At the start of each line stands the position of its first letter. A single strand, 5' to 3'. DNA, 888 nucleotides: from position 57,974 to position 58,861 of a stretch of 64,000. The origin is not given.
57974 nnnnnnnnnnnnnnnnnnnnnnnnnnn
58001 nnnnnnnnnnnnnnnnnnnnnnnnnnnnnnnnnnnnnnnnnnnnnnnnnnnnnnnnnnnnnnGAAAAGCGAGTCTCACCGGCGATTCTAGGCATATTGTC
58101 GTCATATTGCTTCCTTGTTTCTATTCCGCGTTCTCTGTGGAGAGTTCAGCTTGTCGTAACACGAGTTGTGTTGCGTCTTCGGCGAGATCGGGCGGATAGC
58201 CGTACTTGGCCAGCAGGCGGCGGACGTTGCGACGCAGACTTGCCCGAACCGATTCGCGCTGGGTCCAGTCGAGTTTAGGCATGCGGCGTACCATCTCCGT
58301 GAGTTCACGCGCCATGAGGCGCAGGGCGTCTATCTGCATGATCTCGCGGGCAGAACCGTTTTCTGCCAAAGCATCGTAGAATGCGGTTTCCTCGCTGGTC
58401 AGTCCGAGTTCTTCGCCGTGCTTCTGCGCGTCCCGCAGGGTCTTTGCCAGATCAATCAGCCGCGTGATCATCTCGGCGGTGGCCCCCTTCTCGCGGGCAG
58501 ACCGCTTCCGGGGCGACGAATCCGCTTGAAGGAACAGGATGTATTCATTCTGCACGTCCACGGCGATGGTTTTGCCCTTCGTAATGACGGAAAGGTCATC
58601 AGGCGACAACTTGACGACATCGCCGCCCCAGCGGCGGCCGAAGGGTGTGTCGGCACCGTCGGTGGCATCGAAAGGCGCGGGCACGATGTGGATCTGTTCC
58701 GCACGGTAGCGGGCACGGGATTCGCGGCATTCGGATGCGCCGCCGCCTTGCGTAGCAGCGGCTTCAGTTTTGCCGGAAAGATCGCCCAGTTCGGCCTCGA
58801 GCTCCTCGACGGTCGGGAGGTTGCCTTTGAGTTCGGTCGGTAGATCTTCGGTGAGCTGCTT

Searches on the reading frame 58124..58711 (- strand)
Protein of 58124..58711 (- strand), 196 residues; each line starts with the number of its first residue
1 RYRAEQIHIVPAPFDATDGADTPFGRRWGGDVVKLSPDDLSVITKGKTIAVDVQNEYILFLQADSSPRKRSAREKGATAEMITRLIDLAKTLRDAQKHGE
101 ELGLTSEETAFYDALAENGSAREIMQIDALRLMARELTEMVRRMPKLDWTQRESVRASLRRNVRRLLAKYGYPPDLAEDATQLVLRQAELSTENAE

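Call 13: find_homologous_proteins(query=window:58124-58711:-, max_evalue=0.00001)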
Query seq(196 aa) (196 aa): 1491 proteins with E <= 0.00001 among 1849 candidates; the best 120 are listed.
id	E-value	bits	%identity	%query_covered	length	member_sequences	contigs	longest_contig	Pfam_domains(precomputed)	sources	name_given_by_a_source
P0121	8.4e-63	230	94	61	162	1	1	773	PF11867.14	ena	-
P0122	1.2e-59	220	91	61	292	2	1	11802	PF11867.14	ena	-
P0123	1.4e-58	216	91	61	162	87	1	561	PF11867.14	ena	-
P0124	1.5e-58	216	89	61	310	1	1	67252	PF11867.14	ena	-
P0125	1.8e-58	216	91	61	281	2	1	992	PF11867.14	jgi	jgi:type I restriction enzyme R subunit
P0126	3.0e-58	215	91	60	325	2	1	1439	PF11867.14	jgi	jgi:type I restriction enzyme, R subunit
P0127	3.2e-58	215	89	61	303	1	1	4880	PF11867.14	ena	-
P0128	5.4e-58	214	88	61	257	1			PF11867.14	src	-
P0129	5.5e-58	214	90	61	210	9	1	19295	PF11867.14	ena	-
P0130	5.9e-58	214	83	64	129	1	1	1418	PF11867.14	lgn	-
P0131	7.4e-58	214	88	61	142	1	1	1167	PF11867.14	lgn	-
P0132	1.0e-57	213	90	60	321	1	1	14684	PF11867.14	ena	-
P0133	1.2e-57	213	88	60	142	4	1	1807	PF11867.14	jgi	jgi:type I restriction enzyme R subunit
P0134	2.0e-57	212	91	59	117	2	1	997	PF11867.14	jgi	jgi:type I restriction enzyme R subunit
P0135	2.6e-57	212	88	61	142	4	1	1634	PF11867.14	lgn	-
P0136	2.7e-57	212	78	70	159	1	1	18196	PF11867.14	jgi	jgi:type I restriction enzyme R subunit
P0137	5.3e-57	211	89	61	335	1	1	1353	PF11867.14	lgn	-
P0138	5.4e-57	211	88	60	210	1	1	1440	PF11867.14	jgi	jgi:type I restriction enzyme R subunit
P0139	6.5e-57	211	88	60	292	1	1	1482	PF11867.14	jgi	jgi:type I restriction enzyme R subunit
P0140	6.7e-57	211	90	61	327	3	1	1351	PF11867.14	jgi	jgi:type I restriction enzyme R subunit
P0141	1.5e-56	210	86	60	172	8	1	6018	PF11867.14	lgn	-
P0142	1.5e-56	210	84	61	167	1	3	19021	PF11867.14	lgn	-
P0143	1.7e-56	209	86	60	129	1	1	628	PF11867.14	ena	-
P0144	2.3e-56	209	86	60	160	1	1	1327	PF11867.14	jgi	jgi:type I restriction enzyme, R subunit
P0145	2.8e-56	209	86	60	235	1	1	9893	PF11867.14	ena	-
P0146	3.8e-56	208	88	61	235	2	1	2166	PF11867.14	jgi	jgi:type I restriction enzyme R subunit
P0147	3.9e-56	208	86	60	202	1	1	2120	PF11867.14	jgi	jgi:type I restriction enzyme R subunit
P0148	4.5e-56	208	87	61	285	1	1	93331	PF11867.14,PF18766.8,PF04851.22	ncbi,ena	-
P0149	4.8e-56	208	84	61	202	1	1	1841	PF11867.14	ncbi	-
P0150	5.4e-56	208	86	61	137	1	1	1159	PF11867.14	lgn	-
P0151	7.0e-56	207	83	60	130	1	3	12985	PF11867.14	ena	-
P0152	9.6e-56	207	87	61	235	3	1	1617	PF11867.14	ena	-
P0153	1.0e-55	207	85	60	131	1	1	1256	PF11867.14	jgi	jgi:type I restriction enzyme R subunit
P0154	1.3e-55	207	86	61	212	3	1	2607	PF11867.14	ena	-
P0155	1.3e-55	207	86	61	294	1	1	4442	PF11867.14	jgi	jgi:type I restriction enzyme R subunit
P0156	1.3e-55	206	89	59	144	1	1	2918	PF11867.14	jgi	jgi:type I restriction enzyme R subunit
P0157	1.4e-55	206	84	60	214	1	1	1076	PF11867.14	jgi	jgi:type I restriction enzyme R subunit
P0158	1.4e-55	206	84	61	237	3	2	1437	PF11867.14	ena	-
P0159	1.6e-55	206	89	59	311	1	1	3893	PF11867.14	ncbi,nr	ncbi:MAG: DUF3387 domain-containing protein [Gammaproteobacteria bacterium]|nr:DUF3387 domain-contai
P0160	1.7e-55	206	83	60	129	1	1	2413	PF11867.14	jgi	-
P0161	1.7e-55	206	87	61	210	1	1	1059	PF11867.14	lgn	-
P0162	2.5e-55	206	85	60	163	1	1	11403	PF11867.14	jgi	jgi:type I restriction enzyme R subunit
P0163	2.6e-55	206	85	61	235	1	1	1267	PF11867.14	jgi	jgi:type I restriction enzyme R subunit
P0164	3.1e-55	205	89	59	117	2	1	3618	PF11867.14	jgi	jgi:type I restriction enzyme R subunit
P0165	3.1e-55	205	83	61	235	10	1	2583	PF11867.14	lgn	-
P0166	4.5e-55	205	85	59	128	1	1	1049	PF11867.14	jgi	jgi:type I restriction enzyme R subunit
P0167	5.0e-55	205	86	60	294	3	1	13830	PF11867.14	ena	-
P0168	5.3e-55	205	86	60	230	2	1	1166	PF11867.14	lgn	-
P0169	6.6e-55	204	86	59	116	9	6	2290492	PF11867.14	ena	-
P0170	1.1e-54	204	85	60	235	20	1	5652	PF11867.14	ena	-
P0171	1.1e-54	203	86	60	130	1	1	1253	PF11867.14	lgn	-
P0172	1.3e-54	203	86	61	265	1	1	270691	PF11867.14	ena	-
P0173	1.8e-54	203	85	60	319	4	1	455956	PF11867.14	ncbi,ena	-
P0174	2.0e-54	203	83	60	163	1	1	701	PF11867.14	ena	-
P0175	2.0e-54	203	83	60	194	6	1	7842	PF11867.14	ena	-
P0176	2.0e-54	203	82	60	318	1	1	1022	PF11867.14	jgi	-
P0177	2.3e-54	202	87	60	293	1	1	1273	PF11867.14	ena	-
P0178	2.8e-54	202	86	61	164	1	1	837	PF11867.14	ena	-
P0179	2.9e-54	202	82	60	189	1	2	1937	PF11867.14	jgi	-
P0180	3.0e-54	202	80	61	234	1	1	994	PF11867.14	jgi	jgi:type I restriction enzyme R subunit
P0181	3.6e-54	202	82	61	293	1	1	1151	PF11867.14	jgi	jgi:type I restriction enzyme R subunit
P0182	4.0e-54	202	84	60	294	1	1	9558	PF11867.14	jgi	jgi:type I restriction enzyme R subunit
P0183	4.6e-54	201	83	61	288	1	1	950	PF11867.14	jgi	jgi:type I restriction enzyme R subunit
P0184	5.0e-54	201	85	60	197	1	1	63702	PF11867.14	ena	-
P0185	6.0e-54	201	84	60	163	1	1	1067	PF11867.14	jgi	jgi:type I restriction enzyme R subunit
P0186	7.8e-54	201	85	60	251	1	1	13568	PF11867.14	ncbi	ncbi:MAG: DUF3387 domain-containing protein [Vicinamibacteria bacterium]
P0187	9.3e-54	200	85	60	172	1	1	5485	PF11867.14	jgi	jgi:type I restriction enzyme R subunit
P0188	1.0e-53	200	87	59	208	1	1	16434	PF11867.14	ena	-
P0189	1.3e-53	200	85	60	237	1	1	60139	PF11867.14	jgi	jgi:type I restriction enzyme R subunit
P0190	1.3e-53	200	83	61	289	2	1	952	PF11867.14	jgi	jgi:type I restriction enzyme R subunit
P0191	1.4e-53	200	82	61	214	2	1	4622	PF11867.14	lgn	-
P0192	1.4e-53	200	82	60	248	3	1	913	PF11867.14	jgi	jgi:type I restriction enzyme R subunit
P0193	1.5e-53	200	81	61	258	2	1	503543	PF11867.14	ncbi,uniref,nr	ncbi:DUF3387 domain-containing protein [Paraburkholderia caribensis]|uniref:DUF3387 domain-containin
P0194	1.6e-53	200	82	61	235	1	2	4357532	PF11867.14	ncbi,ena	-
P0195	1.7e-53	200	81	60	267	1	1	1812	PF11867.14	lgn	-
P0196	1.9e-53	199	83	60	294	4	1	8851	PF11867.14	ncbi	-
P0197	2.0e-53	199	83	59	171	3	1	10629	PF11867.14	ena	-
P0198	2.7e-53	199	83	59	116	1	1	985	PF11867.14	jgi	-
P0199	3.3e-53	199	80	61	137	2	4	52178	PF11867.14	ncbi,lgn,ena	-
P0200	3.7e-53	199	81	61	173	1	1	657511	PF11867.14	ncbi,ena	-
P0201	3.9e-53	198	77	64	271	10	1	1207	PF11867.14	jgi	jgi:type I restriction enzyme, R subunit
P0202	4.0e-53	198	74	69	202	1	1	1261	PF11867.14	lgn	-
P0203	4.1e-53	198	82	60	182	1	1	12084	PF11867.14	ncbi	ncbi:MAG: type I restriction enzyme endonuclease domain-containing protein [Opitutales bacterium]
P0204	4.1e-53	198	84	60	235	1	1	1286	PF11867.14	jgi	jgi:type I restriction enzyme R subunit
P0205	4.8e-53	198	86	60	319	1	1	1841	PF11867.14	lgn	-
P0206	7.8e-53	197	79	61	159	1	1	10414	PF11867.14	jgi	jgi:type I restriction enzyme R subunit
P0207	8.1e-53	197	84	61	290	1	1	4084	PF11867.14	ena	-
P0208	8.4e-53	197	78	61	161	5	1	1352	PF11867.14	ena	-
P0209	9.4e-53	197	82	61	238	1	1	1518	PF11867.14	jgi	jgi:type I restriction enzyme R subunit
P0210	1.0e-52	197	83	61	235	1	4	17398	PF11867.14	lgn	-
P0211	1.3e-52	197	82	59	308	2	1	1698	PF11867.14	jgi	jgi:type I restriction enzyme R subunit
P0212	1.3e-52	197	84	59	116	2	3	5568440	PF11867.14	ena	-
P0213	1.3e-52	197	82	59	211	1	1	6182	PF11867.14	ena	-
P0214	1.4e-52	197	82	60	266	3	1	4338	PF11867.14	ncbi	-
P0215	1.7e-52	196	82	60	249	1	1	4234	PF11867.14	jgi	jgi:type I restriction enzyme, R subunit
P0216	2.0e-52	196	80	60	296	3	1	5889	PF11867.14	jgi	jgi:type I restriction enzyme R subunit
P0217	2.3e-52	196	85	60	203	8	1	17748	PF11867.14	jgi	jgi:type I restriction enzyme R subunit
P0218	2.4e-52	196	81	60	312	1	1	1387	PF11867.14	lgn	-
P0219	2.5e-52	196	83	59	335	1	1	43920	PF04313.21,PF11867.14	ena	-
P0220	2.5e-52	196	81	60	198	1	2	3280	PF11867.14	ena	-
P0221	2.7e-52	196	82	60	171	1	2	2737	PF11867.14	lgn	-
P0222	2.9e-52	196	83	60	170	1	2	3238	PF11867.14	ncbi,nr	ncbi:MAG: DUF3387 domain-containing protein, partial [Chromatiaceae bacterium]|nr:DUF3387 domain-con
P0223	3.3e-52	195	88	56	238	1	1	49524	PF11867.14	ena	-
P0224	4.0e-52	195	73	69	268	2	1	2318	PF11867.14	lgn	-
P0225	4.3e-52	195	85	58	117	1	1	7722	PF11867.14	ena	-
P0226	4.3e-52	195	84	60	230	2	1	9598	PF11867.14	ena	-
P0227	4.6e-52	195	82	60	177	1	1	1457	PF11867.14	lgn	-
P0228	5.6e-52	195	81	60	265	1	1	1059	PF11867.14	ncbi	-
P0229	6.2e-52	195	83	60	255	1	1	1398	PF11867.14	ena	-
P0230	6.8e-52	194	78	61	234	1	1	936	PF11867.14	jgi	jgi:type I restriction enzyme R subunit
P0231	7.9e-52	194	84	60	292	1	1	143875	PF11867.14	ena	-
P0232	1.0e-51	194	80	60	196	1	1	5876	PF11867.14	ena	-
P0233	1.4e-51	193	85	60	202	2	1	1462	PF11867.14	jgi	jgi:type I restriction enzyme R subunit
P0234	1.4e-51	193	77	61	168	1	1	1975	PF11867.14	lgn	-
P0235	1.5e-51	193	79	61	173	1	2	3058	PF11867.14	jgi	jgi:type I restriction enzyme R subunit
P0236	1.7e-51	193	85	57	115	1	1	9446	PF11867.14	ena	-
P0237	2.1e-51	193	74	64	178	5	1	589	PF11867.14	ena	-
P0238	2.2e-51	193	83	59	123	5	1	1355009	PF11867.14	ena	-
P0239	2.5e-51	193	76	61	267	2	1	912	PF11867.14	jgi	jgi:type I restriction enzyme R subunit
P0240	5.0e-51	192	81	60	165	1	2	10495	PF11867.14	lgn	-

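Call 19: find_encoding_contigs(protein=P0169, flank=8000, max_places=4)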
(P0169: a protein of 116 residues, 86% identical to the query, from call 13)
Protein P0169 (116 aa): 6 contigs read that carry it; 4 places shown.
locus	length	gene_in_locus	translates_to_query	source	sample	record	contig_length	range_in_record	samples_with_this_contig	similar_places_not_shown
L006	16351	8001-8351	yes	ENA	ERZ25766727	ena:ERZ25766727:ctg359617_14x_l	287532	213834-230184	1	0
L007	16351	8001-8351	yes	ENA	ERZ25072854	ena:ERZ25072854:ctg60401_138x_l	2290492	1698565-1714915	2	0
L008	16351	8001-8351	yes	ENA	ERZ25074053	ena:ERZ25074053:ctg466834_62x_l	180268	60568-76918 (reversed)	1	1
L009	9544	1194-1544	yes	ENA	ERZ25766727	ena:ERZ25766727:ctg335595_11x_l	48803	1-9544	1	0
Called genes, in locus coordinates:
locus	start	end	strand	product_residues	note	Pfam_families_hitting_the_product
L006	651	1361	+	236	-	PF01797:Y1_Tnp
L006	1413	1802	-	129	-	PF02899:Phage_int_SAM_1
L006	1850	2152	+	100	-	-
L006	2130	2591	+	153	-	PF01850:PIN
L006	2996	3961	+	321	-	PF01797:Y1_Tnp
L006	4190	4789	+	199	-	PF00665:rve, PF13683:rve_3 (faint)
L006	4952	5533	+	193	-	-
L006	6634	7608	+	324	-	PF01797:Y1_Tnp (weak)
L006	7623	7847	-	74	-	-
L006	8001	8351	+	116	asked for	PF11867:T1RH-like_C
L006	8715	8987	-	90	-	-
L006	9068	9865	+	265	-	-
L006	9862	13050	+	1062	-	PF00270:DEAD, PF04851:ResIII, PF00271:Helicase_C (faint)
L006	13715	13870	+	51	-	-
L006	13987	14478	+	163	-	PF01527:HTH_Tnp_1 (faint)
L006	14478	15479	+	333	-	PF13565:HTH_32 (weak), PF00665:rve, PF13683:rve_3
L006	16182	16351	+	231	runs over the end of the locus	-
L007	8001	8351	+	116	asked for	PF11867:T1RH-like_C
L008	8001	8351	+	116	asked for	PF11867:T1RH-like_C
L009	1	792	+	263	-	?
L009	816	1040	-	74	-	-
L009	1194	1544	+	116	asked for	PF11867:T1RH-like_C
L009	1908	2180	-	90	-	-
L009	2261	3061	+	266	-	-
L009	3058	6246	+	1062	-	PF00270:DEAD, PF04851:ResIII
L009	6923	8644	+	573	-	PF01609:DDE_Tnp_1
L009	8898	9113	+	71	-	PF09926:DUF2158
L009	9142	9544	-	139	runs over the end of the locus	-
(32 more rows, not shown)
